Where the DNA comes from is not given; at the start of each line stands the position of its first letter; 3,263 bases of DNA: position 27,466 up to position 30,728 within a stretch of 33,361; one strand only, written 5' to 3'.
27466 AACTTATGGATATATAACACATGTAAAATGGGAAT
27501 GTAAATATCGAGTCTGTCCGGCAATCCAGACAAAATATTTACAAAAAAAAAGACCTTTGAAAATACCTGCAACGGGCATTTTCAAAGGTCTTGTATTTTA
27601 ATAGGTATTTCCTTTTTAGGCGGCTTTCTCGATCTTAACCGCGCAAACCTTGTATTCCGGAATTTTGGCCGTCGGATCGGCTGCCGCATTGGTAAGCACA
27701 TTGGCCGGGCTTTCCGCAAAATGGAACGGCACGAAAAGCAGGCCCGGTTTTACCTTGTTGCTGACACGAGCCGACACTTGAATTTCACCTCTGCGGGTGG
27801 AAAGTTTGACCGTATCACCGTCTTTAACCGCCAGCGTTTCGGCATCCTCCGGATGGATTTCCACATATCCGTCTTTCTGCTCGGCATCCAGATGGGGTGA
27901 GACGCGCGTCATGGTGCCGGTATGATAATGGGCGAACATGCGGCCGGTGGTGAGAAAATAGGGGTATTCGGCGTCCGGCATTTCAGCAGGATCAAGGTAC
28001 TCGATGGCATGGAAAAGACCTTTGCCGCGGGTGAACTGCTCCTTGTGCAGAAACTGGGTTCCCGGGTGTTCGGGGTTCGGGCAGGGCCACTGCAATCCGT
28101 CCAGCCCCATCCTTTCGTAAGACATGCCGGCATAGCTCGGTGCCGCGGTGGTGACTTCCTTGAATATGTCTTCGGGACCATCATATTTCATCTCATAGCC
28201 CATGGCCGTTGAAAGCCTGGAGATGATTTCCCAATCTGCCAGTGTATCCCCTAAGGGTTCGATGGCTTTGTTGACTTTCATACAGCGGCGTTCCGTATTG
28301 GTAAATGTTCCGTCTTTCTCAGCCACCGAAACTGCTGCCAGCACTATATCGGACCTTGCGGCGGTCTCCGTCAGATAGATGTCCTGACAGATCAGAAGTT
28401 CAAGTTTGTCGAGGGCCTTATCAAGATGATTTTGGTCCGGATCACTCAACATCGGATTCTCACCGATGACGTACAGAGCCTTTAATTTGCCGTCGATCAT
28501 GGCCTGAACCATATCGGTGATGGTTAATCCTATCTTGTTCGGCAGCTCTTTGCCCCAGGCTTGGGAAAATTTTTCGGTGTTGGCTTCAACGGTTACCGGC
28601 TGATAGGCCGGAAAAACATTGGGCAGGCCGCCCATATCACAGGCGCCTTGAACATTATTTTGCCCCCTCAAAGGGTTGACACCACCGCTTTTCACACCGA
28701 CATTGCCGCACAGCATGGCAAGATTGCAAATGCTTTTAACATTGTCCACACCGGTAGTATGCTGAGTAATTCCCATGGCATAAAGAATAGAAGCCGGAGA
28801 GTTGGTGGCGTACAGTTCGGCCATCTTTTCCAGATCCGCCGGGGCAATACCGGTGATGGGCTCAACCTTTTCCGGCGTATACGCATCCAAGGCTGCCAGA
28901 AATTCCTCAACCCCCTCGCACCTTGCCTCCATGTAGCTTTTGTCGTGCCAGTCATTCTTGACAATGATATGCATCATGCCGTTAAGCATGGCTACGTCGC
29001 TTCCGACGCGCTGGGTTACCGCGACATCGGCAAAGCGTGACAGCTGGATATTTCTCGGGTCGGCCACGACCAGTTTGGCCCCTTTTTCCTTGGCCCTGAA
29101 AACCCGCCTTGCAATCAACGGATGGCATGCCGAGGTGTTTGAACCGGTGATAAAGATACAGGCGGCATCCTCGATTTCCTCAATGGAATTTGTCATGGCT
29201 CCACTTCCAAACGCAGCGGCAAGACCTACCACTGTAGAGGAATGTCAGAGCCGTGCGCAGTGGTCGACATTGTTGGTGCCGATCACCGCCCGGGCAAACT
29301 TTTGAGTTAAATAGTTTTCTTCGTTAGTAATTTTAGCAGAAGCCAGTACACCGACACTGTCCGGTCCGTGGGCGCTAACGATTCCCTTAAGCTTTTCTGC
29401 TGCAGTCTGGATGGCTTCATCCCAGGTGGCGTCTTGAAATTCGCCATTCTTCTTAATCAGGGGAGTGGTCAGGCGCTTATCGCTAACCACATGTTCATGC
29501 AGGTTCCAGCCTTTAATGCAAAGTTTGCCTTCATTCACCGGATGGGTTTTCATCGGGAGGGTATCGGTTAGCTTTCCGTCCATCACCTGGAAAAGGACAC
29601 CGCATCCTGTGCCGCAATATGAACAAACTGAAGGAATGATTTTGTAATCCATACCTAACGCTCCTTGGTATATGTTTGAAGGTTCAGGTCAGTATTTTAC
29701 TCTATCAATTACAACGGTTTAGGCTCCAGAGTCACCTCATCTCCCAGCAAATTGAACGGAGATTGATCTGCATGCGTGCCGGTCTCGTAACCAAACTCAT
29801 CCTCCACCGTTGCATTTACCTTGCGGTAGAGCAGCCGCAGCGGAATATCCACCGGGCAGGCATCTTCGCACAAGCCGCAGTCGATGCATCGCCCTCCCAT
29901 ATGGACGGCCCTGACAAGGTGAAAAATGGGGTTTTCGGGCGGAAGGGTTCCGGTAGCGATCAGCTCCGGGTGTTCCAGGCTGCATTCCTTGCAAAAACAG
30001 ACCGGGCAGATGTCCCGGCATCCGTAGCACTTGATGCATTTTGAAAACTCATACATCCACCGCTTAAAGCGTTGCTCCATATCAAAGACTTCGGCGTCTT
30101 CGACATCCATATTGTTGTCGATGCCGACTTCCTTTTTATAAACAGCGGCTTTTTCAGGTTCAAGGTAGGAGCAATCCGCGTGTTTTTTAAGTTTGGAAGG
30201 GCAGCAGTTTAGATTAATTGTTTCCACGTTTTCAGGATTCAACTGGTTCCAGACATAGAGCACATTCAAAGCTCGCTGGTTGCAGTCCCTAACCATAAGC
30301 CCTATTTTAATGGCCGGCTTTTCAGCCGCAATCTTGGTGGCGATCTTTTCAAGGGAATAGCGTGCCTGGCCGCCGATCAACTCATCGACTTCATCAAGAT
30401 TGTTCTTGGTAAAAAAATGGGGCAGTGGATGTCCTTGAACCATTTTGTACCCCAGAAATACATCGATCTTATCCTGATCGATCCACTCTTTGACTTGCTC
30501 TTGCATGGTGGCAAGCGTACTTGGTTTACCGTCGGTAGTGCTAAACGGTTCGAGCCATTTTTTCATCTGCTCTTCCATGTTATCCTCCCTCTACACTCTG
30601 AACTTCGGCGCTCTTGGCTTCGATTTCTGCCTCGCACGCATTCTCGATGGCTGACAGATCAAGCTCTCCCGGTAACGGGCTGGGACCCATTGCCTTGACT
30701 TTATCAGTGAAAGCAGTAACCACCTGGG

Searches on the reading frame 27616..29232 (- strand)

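Call 7: search_protein_families(library=pfam, proteins=[window:27616-29232:-], max_evalue=0.001)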
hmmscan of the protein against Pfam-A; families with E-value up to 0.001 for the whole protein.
window:27616-29232:- (538 aa): 2 families
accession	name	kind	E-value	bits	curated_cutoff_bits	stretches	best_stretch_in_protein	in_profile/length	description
PF00384.28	Molybdopterin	-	2.9e-53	181.6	24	1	12-342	97-352/353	Molybdopterin oxidoreductase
PF01568.27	Molydop_binding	-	6.1e-32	110.4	26.8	1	426-531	2-110/110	Molydopterin dinucleotide binding domain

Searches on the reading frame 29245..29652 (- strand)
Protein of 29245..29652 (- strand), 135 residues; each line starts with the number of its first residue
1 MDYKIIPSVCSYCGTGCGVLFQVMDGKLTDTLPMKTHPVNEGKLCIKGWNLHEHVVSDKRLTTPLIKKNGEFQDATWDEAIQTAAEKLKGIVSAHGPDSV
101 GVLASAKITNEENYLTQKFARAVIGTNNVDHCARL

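Call 7: search_protein_families(library=pfam, proteins=[window:29245-29652:-], max_evalue=0.001)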
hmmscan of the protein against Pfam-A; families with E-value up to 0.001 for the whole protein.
window:29245-29652:- (135 aa): 2 families
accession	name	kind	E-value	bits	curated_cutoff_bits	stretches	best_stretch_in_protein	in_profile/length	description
PF04879.21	Molybdop_Fe4S4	-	9.2e-18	64.4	22.7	1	4-55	2-53/55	Molybdopterin oxidoreductase Fe4S4 domain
PF00384.28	Molybdopterin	-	5.5e-17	62.3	24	1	60-135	1-81/353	Molybdopterin oxidoreductase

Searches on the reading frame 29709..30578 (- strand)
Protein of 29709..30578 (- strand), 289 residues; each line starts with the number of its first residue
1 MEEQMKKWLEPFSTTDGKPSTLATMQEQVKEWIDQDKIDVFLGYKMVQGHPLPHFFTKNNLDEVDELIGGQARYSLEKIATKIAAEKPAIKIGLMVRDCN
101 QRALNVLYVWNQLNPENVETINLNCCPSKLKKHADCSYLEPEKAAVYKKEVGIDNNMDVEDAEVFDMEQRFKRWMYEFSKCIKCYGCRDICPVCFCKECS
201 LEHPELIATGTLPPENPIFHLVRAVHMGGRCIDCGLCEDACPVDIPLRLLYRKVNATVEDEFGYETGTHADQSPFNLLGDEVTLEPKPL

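Call 7: search_protein_families(library=pfam, proteins=[window:29709-30578:-], max_evalue=0.001)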
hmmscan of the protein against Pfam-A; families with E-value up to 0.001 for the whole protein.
window:29709-30578:- (289 aa): 7 families
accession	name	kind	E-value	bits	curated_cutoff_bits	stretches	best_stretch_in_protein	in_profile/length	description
PF00037.32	Fer4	-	2e-06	27.8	21.1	1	230-245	7-22/24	4Fe-4S binding domain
PF13187.11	Fer4_9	-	4.3e-06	27.1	27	0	196-244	5-50/52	4Fe-4S dicluster domain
PF12797.12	Fer4_2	-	3.4e-05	24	24.5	0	230-243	9-22/22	4Fe-4S binding domain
PF12838.12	Fer4_7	-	0.00026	21.8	27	0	227-245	34-52/52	4Fe-4S dicluster domain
PF13183.11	Fer4_8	-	0.00029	21.7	27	0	178-245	2-68/68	4Fe-4S dicluster domain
PF12837.12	Fer4_6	-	0.00038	20.7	25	0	229-245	7-23/24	4Fe-4S binding domain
PF12800.12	Fer4_4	-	0.0006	20.4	24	0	230-243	3-16/17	4Fe-4S binding domain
